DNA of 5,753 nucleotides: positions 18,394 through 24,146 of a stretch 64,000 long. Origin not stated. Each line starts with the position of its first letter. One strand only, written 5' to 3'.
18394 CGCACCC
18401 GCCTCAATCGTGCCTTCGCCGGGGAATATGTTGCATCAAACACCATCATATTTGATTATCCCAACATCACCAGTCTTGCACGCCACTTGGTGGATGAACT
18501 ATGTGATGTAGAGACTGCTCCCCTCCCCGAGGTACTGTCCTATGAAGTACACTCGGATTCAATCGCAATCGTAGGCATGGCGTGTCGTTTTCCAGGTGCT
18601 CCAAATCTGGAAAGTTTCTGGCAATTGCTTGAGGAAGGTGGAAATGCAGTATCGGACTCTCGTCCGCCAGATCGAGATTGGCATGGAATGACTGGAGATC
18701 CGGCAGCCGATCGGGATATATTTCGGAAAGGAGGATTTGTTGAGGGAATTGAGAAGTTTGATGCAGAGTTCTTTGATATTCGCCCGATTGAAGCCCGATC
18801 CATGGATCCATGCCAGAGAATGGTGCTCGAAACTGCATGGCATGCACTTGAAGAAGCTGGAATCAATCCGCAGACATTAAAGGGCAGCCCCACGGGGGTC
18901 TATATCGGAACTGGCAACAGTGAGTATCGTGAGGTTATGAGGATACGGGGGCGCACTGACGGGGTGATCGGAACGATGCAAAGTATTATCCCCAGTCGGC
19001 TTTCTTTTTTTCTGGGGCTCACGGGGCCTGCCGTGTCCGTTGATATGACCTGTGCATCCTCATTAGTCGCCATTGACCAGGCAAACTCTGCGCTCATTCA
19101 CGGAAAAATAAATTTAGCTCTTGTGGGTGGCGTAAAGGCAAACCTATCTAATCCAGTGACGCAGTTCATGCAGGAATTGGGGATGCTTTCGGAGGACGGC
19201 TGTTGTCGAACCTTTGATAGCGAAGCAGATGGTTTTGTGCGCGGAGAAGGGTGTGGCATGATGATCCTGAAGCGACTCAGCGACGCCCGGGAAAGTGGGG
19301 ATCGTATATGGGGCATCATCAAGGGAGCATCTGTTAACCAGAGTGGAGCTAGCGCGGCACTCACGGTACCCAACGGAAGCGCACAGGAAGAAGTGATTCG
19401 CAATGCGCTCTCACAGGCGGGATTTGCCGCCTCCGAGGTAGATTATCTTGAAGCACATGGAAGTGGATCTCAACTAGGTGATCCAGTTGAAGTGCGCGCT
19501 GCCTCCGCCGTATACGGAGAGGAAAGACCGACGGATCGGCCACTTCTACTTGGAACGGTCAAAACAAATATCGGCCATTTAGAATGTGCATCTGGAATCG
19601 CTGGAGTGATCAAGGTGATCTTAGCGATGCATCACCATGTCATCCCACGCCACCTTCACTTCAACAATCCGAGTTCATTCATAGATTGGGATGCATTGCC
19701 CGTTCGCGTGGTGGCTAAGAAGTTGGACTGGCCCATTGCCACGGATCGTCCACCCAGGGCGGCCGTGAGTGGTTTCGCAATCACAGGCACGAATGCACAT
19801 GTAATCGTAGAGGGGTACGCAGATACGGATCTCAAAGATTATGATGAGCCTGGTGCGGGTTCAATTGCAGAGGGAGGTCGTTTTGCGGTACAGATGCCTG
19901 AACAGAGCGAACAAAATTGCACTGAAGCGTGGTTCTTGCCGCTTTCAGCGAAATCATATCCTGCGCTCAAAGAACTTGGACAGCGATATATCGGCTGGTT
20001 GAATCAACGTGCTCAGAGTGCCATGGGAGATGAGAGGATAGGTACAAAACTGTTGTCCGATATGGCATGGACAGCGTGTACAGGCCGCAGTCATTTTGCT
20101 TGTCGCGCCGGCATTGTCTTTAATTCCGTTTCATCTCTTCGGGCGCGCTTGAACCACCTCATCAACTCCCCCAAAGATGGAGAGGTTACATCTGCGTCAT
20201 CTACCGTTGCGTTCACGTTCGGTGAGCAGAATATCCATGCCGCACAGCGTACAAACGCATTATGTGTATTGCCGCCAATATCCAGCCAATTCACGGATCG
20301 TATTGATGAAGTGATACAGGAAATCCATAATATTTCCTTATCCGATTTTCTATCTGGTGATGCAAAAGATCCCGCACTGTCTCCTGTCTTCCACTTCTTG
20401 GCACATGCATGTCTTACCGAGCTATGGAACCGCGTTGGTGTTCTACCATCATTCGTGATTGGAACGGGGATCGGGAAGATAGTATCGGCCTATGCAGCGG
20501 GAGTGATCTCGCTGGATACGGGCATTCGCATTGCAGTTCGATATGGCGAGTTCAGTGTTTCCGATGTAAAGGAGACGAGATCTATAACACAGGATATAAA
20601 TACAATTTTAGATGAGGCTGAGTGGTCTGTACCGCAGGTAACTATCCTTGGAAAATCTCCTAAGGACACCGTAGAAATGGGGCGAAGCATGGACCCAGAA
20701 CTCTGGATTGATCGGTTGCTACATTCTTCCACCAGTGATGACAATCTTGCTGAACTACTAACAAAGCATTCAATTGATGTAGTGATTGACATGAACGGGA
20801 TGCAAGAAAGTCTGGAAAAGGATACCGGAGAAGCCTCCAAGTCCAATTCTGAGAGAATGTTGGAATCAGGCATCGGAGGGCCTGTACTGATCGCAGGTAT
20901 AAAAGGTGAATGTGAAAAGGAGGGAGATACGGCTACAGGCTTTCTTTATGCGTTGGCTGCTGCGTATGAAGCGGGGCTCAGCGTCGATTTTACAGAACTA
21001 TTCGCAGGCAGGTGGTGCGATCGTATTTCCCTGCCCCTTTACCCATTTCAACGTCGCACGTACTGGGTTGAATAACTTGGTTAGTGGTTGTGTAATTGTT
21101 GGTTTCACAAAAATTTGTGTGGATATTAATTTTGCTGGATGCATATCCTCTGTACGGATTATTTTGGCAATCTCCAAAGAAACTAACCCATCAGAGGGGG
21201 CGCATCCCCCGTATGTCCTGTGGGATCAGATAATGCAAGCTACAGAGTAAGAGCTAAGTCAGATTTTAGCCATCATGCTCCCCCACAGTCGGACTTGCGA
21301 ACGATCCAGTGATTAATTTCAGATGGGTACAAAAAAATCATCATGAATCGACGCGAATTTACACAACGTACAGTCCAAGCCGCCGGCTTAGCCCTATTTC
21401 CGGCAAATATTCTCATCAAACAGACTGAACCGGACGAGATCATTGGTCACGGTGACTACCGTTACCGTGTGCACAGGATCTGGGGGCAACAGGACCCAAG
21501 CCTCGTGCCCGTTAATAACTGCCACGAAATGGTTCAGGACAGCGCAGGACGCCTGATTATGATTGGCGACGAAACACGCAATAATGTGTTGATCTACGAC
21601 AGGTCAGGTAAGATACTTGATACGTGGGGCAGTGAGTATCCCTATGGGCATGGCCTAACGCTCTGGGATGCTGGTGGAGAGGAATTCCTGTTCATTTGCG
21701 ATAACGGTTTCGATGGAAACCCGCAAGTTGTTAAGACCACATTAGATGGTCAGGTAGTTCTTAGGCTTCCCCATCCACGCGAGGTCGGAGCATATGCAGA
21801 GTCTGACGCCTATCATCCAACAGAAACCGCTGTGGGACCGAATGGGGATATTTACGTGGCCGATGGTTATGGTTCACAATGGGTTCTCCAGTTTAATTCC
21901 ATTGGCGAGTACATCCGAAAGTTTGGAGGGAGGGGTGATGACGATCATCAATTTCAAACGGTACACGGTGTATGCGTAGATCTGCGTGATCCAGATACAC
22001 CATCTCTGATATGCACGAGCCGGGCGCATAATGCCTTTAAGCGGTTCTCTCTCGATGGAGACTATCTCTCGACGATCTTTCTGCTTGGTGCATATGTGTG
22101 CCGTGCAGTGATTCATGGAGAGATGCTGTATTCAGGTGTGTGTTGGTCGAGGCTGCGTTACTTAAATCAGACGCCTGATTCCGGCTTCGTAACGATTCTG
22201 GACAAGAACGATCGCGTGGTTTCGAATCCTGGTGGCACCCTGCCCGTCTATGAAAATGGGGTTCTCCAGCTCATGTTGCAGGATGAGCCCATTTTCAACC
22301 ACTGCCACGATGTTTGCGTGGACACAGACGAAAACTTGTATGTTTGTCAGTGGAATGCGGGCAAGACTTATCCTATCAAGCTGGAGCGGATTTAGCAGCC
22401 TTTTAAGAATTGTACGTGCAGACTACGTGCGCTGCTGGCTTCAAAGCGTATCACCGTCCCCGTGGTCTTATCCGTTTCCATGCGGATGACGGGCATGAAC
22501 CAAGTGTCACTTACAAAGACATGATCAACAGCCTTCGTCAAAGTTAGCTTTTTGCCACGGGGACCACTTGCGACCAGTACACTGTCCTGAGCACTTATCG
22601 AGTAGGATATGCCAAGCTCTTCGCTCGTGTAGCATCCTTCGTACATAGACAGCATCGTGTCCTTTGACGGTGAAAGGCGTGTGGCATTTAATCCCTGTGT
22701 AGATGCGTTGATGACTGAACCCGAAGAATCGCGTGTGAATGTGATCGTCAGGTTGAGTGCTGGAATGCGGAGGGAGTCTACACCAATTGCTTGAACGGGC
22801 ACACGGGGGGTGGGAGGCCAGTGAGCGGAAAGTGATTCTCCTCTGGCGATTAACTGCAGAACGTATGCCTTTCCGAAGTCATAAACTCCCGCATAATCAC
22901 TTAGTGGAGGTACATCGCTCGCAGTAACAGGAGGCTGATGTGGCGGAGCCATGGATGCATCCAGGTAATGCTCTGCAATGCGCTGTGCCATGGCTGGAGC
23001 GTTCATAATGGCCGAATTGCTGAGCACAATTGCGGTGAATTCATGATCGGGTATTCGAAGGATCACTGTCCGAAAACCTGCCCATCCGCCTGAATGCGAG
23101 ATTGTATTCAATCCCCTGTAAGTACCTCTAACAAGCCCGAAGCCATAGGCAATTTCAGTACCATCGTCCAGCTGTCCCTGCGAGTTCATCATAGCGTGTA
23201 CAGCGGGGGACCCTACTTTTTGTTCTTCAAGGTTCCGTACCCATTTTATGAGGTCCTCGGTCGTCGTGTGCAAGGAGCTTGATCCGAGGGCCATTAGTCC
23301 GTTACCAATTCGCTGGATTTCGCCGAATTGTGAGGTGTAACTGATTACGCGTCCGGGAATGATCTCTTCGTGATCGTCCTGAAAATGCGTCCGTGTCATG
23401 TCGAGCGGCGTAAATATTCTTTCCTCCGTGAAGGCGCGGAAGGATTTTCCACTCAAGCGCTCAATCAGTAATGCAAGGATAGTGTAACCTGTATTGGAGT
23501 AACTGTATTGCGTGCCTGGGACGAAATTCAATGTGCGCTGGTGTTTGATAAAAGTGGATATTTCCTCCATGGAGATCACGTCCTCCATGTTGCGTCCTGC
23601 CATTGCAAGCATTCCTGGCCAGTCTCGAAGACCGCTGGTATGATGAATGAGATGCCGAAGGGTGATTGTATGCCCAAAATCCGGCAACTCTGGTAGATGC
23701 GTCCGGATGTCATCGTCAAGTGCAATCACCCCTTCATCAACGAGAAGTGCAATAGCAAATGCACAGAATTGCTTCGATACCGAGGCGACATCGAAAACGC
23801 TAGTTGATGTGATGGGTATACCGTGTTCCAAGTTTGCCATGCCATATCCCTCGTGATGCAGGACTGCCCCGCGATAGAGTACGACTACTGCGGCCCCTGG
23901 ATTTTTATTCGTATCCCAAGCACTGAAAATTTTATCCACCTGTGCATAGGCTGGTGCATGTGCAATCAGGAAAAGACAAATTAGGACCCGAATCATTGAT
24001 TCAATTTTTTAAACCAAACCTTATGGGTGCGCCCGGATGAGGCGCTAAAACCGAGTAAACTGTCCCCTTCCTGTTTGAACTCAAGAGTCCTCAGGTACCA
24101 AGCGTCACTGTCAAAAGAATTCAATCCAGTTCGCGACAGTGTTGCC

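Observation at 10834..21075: Solitary 3413-aa type I PKS with a fungal-HR-PKS-like fully reducing, C-methylating module and no cluster around it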

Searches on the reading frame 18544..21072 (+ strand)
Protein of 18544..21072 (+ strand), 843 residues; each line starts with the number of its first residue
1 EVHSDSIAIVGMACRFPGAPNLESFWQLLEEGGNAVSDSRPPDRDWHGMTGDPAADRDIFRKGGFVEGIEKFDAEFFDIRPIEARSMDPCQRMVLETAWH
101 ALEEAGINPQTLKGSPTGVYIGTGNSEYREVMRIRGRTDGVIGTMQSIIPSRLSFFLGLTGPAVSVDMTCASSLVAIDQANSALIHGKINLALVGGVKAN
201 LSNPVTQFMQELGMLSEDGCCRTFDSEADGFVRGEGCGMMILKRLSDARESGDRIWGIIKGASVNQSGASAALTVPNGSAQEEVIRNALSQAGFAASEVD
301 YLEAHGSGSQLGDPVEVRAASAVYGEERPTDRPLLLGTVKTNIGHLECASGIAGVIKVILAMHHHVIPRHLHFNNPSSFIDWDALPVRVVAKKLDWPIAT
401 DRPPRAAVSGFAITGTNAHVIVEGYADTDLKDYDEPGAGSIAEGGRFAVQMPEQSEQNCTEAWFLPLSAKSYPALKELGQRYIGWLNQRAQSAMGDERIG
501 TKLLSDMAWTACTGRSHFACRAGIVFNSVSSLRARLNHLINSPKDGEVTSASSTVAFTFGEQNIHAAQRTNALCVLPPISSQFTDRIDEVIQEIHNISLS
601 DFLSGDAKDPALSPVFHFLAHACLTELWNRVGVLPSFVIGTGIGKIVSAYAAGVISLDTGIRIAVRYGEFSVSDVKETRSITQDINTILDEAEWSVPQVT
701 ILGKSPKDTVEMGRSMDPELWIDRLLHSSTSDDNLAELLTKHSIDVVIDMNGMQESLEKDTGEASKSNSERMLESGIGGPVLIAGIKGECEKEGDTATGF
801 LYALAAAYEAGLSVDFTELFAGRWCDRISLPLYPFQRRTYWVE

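Call 18: find_related_loci(query=window:18550-21072:+, collection=genome_contigs, flank=10000)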
Query window:18550-21072:+ (841 aa) in genome_contigs; peptide patterns used: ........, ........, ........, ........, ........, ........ (x = any residue, [..] = any of these).
46 stretches matched a pattern; 1 encode a relative of the query (tblastn E <= 1e-3); 1 distinct loci.
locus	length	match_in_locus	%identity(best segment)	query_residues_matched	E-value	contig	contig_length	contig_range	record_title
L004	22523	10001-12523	97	1-841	0e+0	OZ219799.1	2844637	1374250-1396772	MAG: Rhodothermales bacterium isolate da3e7c24-c5f3-4507-9669-19e8aa5a93cb genome assembly, chromosome: 1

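Call 57: search_solved_structures(query=window:18544-21072:+, max_evalue=1e-50)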
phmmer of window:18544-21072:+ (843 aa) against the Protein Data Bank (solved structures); distinct sequences matched with E-value up to 1e-50: 76 (the best 60 are shown).
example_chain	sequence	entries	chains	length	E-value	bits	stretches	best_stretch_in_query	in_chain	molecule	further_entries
7zma_A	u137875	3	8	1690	1.5e-171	575.6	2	6-431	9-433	Putative polyketide synthase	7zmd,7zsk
4mz0_A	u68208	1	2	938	2.6e-131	442.5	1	5-668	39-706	CurL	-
2hg4_A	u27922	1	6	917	1.2e-120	407.2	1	5-432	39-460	6-Deoxyerythronolide B Synthase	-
8ee0_A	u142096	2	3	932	1.7e-120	406.7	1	1-423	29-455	6-deoxyerythronolide B synthase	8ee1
8g4u_A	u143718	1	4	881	5.6e-119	401.7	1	4-443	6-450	EryAIII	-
7s6b_A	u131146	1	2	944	1.2e-118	400.6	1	5-427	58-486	Polyketide synthase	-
7s6c_A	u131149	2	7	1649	2e-118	399.8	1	1-427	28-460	6-deoxyerythronolide-B synthase EryA2, modules 3 and 4, Lsd14 Polyketide synthase fusion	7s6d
2qo3_A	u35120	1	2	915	8.5e-112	377.9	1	1-427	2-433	EryAII Erythromycin polyketide synthase modules 3 and 4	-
6c9u_A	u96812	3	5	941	9.7e-112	377.7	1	1-427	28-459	6-deoxyerythronolide-B synthase EryA2, modules 3 and 4 | EryAII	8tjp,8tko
7m7i_B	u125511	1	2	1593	2.8e-111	376.2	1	2-424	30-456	EryAI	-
7m7j_B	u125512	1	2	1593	2.8e-111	376.2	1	2-424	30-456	EryAI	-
7m7f_B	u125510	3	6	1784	4.5e-111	375.5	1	2-424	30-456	EryAI,6-deoxyerythronolide-B synthase EryA3, modules 5 and 6 chimera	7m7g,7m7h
8tjn_B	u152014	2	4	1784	4.5e-111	375.5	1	2-424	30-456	EryAI,6-deoxyerythronolide-B synthase EryA3, modules 5 and 6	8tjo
8tpw_A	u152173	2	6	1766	1.1e-110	374.3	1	1-427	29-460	EryAII,EryAII,EryAII,EryAII,6-deoxyerythronolide-B synthase EryA3, modules 5 and 6 | EryAII,EryAII,EryAII,6-deoxyerythronolide-B synthase EryA3, modules 5 and 6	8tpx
7m7e_B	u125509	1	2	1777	4.8e-110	372.1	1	1-427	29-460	6-deoxyerythronolide-B synthase EryA2, modules 3 and 4,EryAI,6-deoxyerythronolide-B syntha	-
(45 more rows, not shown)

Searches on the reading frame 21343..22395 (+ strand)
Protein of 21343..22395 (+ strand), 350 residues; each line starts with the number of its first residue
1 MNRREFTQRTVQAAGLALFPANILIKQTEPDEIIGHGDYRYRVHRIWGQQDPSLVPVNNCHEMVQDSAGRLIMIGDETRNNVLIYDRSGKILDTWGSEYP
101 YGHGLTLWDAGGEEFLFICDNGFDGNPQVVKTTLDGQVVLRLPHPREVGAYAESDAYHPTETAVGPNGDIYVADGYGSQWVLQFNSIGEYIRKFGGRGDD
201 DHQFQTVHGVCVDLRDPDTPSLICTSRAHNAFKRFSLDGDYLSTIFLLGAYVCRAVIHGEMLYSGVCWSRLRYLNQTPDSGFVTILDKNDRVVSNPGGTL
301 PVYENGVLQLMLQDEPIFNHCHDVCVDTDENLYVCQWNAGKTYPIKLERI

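Call 6: search_protein_families(library=pfam, proteins=[window:21343-22395:+], max_evalue=0.001)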
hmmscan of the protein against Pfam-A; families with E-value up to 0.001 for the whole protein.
window:21343-22395:+ (350 aa): 2 families
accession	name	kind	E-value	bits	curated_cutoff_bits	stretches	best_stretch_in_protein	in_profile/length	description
PF01436.27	NHL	-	3e-08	33.7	20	1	158-184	3-28/28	NHL repeat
PF17170.10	DUF5128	-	0.00072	19.3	22.9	0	167-247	53-130/321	6-bladed beta-propeller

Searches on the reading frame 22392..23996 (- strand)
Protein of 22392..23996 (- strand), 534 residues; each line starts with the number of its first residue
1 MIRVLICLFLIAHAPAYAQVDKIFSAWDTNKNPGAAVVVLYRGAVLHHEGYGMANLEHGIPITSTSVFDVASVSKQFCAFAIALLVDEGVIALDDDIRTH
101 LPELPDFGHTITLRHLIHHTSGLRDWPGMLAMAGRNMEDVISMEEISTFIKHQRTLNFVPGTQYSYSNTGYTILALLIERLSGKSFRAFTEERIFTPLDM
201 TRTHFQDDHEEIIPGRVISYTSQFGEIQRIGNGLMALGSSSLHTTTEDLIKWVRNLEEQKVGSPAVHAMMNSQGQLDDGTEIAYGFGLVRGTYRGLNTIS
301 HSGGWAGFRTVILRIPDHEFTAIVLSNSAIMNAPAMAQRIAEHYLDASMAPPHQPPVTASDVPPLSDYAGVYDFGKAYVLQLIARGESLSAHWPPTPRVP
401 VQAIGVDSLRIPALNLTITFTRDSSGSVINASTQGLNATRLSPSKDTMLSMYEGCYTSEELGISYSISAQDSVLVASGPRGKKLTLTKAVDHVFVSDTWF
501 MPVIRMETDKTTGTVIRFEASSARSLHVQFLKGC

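Call 6: search_protein_families(library=pfam, proteins=[window:22392-23996:-], max_evalue=0.001)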
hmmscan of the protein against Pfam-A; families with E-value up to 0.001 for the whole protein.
window:22392-23996:- (534 aa): 1 family
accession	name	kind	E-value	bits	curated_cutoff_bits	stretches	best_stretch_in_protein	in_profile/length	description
PF00144.29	Beta-lactamase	-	6.2e-66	223.2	27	1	27-342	9-326/329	Beta-lactamase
